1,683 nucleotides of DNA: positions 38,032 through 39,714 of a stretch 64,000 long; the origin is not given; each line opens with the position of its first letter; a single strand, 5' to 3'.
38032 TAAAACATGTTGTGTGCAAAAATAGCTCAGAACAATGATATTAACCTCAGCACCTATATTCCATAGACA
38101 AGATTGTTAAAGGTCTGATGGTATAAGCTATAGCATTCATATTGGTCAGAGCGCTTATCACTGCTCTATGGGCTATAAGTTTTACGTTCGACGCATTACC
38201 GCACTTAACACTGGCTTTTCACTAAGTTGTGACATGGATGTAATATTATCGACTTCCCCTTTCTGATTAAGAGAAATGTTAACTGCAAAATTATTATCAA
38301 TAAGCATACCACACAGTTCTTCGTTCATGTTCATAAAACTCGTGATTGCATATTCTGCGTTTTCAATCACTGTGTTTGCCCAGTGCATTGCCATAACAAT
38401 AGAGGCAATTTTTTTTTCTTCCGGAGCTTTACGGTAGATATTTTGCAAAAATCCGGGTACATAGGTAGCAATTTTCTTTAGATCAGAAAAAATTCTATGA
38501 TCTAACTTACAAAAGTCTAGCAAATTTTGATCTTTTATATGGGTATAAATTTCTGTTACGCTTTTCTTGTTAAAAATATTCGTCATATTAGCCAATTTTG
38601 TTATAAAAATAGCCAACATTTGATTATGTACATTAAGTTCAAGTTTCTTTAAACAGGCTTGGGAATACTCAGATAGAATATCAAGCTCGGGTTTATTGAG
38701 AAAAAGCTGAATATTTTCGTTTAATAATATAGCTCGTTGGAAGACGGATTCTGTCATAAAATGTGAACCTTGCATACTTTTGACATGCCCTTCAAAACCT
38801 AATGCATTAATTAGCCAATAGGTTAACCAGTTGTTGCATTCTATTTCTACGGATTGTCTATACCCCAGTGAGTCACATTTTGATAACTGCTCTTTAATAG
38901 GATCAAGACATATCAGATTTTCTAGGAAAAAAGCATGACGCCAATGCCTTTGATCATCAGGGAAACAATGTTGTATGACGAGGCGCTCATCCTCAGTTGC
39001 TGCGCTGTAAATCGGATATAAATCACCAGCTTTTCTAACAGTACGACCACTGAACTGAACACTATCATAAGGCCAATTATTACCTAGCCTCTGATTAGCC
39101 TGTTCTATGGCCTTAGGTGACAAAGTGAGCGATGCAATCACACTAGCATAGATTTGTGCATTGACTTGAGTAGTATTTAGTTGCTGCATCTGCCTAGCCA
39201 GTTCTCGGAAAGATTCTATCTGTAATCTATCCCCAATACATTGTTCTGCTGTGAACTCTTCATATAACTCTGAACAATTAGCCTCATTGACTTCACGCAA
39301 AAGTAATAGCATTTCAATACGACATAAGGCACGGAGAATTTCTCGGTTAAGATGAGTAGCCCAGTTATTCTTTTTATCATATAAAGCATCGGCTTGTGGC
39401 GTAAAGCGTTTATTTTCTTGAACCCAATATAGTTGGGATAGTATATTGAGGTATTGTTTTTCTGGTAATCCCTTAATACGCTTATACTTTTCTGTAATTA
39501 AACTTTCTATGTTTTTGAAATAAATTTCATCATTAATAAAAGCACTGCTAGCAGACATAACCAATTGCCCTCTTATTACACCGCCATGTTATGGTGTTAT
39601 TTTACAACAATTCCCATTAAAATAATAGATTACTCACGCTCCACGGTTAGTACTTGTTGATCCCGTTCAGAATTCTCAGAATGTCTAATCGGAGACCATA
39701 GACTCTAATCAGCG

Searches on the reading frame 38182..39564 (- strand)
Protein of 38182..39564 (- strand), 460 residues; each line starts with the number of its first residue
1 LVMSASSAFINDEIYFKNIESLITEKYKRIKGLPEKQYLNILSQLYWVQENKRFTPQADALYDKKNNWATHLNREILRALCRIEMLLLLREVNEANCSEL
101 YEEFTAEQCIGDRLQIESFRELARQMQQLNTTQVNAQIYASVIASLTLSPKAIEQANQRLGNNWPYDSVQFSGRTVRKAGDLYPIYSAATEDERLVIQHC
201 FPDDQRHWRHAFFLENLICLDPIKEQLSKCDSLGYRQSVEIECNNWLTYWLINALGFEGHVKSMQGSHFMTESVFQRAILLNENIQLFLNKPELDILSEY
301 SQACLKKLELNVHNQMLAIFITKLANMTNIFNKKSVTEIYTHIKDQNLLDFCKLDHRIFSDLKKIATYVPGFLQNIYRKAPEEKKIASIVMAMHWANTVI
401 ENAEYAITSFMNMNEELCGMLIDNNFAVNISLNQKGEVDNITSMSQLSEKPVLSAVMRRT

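Call 14: search_protein_families(library=pfam, proteins=[window:38182-39564:-], max_evalue=10)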
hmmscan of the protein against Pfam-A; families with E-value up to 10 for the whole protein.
window:38182-39564:- (460 aa): 1 family
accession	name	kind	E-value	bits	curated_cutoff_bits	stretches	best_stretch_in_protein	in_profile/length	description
PF03118.21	RNA_pol_A_CTD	-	0.033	14.3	23.8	1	297-343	20-65/67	Bacterial RNA polymerase, alpha chain C terminal domain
